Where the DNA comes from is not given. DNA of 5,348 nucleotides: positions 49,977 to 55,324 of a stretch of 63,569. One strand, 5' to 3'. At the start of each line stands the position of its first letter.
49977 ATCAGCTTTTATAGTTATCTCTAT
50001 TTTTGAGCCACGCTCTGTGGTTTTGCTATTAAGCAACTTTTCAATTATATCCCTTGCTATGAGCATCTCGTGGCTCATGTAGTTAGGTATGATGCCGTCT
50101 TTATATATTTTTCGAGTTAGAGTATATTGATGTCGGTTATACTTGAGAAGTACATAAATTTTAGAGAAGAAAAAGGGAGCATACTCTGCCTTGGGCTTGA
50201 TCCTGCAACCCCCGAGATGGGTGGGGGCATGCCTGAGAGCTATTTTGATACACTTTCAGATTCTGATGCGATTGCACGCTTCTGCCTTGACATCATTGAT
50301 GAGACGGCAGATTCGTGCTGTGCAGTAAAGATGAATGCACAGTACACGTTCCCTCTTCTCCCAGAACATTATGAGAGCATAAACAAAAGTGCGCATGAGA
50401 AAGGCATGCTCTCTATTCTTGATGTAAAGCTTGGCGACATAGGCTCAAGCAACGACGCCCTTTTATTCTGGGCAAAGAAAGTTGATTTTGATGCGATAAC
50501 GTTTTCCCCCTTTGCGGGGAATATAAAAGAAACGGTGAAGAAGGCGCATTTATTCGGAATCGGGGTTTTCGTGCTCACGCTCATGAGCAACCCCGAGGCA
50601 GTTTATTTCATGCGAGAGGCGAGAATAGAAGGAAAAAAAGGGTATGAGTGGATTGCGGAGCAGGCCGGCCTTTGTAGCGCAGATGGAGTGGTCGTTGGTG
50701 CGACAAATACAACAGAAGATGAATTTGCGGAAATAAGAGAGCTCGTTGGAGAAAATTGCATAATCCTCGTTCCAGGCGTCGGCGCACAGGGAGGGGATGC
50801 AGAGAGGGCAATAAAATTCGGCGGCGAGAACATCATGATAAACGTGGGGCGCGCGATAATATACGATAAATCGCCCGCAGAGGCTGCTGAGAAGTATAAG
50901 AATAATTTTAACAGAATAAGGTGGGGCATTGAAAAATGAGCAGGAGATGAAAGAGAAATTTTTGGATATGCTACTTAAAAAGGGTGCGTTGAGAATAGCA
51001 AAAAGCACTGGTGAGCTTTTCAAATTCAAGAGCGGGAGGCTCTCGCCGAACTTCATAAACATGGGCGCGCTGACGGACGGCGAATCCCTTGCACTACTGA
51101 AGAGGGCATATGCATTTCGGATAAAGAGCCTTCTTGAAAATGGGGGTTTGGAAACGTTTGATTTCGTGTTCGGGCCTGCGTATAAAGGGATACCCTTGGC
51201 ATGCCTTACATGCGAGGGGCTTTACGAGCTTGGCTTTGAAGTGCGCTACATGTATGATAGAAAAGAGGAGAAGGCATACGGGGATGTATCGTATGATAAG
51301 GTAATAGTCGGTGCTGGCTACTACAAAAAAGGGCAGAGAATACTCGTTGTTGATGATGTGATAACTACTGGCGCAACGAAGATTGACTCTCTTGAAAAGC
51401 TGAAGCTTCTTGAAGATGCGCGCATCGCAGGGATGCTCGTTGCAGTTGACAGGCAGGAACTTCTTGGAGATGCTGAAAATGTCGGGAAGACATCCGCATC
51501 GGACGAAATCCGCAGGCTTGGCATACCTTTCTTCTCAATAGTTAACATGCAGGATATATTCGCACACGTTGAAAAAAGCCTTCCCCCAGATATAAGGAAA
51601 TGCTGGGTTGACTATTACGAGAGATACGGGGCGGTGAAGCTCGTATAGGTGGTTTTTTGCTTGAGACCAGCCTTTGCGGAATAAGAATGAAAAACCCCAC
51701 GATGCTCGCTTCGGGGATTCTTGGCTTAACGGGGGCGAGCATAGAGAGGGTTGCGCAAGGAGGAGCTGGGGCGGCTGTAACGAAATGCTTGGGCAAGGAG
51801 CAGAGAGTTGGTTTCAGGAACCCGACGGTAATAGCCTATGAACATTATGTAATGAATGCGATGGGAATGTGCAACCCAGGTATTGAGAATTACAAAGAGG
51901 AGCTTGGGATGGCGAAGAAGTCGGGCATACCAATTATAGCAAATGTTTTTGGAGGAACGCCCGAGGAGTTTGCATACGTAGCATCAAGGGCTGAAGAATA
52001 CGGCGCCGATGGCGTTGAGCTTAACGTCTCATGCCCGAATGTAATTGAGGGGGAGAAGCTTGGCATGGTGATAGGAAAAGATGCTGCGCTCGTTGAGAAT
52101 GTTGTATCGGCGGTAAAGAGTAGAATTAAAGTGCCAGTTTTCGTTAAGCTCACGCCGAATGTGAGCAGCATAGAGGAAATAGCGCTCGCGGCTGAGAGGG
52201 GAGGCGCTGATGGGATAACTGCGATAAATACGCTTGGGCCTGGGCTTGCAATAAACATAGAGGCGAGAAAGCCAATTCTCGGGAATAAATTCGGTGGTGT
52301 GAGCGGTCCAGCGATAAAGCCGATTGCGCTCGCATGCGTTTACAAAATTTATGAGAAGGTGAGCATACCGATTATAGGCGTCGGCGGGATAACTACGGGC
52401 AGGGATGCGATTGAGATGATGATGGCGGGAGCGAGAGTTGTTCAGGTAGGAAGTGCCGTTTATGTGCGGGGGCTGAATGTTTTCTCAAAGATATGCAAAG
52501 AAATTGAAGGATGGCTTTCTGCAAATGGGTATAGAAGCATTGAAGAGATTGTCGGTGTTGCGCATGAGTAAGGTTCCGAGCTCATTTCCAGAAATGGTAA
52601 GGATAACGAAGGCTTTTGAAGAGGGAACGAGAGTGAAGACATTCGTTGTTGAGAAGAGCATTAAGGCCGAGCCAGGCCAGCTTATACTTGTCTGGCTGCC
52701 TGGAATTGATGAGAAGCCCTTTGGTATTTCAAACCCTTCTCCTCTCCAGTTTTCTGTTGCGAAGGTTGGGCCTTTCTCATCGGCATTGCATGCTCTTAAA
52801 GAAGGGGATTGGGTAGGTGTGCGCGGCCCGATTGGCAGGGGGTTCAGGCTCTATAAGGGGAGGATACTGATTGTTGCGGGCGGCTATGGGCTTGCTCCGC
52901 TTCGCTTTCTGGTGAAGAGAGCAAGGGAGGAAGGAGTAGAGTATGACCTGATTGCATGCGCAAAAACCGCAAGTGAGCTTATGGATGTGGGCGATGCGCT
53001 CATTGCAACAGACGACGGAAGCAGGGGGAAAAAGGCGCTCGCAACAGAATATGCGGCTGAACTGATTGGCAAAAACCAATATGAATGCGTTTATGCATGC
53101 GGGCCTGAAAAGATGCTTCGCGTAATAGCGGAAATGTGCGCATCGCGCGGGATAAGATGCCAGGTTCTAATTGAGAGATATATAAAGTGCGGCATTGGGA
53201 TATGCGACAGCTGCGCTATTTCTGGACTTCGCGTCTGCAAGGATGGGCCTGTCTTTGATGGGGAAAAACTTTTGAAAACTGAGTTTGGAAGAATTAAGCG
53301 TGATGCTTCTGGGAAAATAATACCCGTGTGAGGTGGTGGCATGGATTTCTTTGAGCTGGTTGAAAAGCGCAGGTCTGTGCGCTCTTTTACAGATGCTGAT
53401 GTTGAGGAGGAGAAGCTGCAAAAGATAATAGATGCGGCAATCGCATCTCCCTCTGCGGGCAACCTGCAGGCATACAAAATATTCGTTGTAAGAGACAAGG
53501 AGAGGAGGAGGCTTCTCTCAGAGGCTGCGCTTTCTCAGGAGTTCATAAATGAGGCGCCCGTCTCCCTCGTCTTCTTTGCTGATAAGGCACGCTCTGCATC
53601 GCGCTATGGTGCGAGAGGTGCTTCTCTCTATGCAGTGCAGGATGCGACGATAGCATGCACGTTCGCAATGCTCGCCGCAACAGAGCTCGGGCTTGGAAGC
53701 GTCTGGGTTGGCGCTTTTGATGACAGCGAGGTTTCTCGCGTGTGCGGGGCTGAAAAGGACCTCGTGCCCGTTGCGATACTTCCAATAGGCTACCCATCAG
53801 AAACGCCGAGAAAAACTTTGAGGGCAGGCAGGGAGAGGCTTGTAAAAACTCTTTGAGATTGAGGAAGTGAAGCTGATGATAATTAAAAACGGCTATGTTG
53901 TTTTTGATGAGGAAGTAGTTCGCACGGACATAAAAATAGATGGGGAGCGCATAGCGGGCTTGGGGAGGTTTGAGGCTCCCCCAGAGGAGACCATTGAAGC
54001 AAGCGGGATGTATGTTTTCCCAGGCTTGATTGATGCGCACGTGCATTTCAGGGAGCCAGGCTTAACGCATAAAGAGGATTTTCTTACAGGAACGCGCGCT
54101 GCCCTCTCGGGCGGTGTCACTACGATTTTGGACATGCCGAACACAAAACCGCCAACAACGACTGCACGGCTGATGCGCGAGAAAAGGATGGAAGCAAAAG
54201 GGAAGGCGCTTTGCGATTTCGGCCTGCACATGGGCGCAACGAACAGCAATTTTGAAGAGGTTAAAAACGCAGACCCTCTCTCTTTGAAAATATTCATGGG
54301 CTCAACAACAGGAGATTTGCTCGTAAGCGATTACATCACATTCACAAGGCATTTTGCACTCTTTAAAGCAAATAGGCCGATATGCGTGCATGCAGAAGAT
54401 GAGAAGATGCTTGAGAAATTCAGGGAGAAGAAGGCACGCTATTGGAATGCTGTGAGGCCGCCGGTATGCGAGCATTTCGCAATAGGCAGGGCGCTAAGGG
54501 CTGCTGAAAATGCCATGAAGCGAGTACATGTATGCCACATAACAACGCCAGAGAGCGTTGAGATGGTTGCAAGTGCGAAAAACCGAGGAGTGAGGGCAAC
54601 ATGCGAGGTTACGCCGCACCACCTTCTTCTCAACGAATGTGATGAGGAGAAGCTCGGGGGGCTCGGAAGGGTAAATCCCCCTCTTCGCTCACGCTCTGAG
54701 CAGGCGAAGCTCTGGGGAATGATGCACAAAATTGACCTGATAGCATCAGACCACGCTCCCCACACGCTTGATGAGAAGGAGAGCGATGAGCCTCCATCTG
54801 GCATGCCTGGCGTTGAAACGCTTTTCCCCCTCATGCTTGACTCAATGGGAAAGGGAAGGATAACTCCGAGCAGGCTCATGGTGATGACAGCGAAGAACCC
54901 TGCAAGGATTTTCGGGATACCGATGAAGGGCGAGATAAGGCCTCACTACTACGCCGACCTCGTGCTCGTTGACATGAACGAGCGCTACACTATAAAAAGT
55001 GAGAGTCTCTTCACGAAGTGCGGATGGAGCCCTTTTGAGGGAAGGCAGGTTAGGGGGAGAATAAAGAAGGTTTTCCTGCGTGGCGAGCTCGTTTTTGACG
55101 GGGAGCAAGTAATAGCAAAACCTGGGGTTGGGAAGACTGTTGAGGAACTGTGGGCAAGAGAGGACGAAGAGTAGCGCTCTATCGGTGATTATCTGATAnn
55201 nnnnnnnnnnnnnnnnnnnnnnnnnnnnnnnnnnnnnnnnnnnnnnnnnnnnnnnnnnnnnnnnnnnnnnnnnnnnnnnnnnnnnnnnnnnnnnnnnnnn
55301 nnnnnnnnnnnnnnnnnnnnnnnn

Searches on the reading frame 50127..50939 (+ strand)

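Call 9: search_protein_families(library=pfam, proteins=[window:50127-50939:+], max_evalue=0.001)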
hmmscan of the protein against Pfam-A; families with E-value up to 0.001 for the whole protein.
window:50127-50939:+ (270 aa): 1 family
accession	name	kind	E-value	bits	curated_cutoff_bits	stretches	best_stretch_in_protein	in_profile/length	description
PF00215.30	OMPdecase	-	2.2e-24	87.1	27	1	20-257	3-221/221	Orotidine 5'-phosphate decarboxylase / HUMPS family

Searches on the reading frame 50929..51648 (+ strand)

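Call 9: search_protein_families(library=pfam, proteins=[window:50929-51648:+], max_evalue=0.001)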
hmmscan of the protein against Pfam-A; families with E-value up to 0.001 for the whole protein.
window:50929-51648:+ (239 aa): 1 family
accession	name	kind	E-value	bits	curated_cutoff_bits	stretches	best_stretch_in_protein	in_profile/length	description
PF00156.33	Pribosyltran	-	2.8e-08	33.7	26.3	1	65-179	19-130/158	Phosphoribosyl transferase domain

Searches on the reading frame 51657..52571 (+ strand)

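Call 9: search_protein_families(library=pfam, proteins=[window:51657-52571:+], max_evalue=0.001)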
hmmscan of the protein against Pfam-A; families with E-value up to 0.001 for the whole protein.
window:51657-52571:+ (304 aa): 4 families
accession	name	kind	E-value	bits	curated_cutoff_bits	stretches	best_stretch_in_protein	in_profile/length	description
PF01180.27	DHO_dh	-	1.3e-75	254.8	27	1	1-285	1-289/291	Dihydroorotate dehydrogenase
PF01207.24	Dus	-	4.3e-15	56.1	20.4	1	91-268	54-217/311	Dihydrouridine synthase (Dus)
PF03060.21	NMO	-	1.1e-05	25.4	28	1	165-268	139-225/331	Nitronate monooxygenase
PF00977.27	His_biosynth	-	0.00072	19.5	23.6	0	222-284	59-120/228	Histidine biosynthesis protein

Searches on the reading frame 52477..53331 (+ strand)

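Call 9: search_protein_families(library=pfam, proteins=[window:52477-53331:+], max_evalue=0.001)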
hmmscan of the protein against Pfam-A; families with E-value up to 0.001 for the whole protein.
window:52477-53331:+ (284 aa): 1 family
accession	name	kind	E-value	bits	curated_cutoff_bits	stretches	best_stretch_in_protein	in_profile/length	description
PF10418.14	DHODB_Fe-S_bind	-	1.5e-11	44.2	23.9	1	233-265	1-40/41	Iron-sulfur cluster binding domain of dihydroorotate dehydrogenase B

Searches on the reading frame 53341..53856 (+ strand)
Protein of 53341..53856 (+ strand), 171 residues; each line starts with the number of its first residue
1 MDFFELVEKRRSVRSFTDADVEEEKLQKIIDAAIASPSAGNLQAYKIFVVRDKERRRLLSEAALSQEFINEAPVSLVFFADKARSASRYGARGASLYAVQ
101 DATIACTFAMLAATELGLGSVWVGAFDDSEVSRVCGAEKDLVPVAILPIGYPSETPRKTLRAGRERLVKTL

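Call 93: search_protein_families(library=pfam, proteins=[window:53341-53856:+], max_evalue=0.001)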
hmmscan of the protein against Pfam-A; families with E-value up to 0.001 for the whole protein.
window:53341-53856:+ (171 aa): 2 families
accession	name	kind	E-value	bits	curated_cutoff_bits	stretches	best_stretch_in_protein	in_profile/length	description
PF00881.29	Nitroreductase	-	4.4e-32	112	23.5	2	62-151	80-167/167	Nitroreductase family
PF14512.11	TM1586_NiRdase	-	5.7e-11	42.9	27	0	110-156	92-137/215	Putative TM nitroreductase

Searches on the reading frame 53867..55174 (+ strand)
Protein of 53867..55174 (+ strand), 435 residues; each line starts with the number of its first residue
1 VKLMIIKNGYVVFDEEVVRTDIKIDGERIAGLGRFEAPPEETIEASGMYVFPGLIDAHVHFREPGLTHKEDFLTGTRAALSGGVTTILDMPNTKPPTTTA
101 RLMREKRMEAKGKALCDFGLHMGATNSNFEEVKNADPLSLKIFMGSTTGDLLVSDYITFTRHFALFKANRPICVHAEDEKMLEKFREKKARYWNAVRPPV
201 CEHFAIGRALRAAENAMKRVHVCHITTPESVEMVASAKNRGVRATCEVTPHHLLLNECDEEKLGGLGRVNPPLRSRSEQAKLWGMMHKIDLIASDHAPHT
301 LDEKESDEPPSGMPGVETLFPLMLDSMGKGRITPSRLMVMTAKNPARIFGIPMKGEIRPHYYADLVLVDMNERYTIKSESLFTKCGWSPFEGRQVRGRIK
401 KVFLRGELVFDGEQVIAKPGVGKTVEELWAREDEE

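Call 7: search_protein_families(library=pfam, proteins=[window:53867-55174:+], max_evalue=0.001)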
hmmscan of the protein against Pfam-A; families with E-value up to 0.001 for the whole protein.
window:53867-55174:+ (435 aa): 2 families
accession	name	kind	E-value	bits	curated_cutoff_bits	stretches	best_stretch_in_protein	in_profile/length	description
PF01979.26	Amidohydro_1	-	1.2e-25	90.9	25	1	49-409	1-345/345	Amidohydrolase family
PF07969.17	Amidohydro_3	-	9.1e-10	39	29.7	0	41-67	1-27/472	Amidohydrolase family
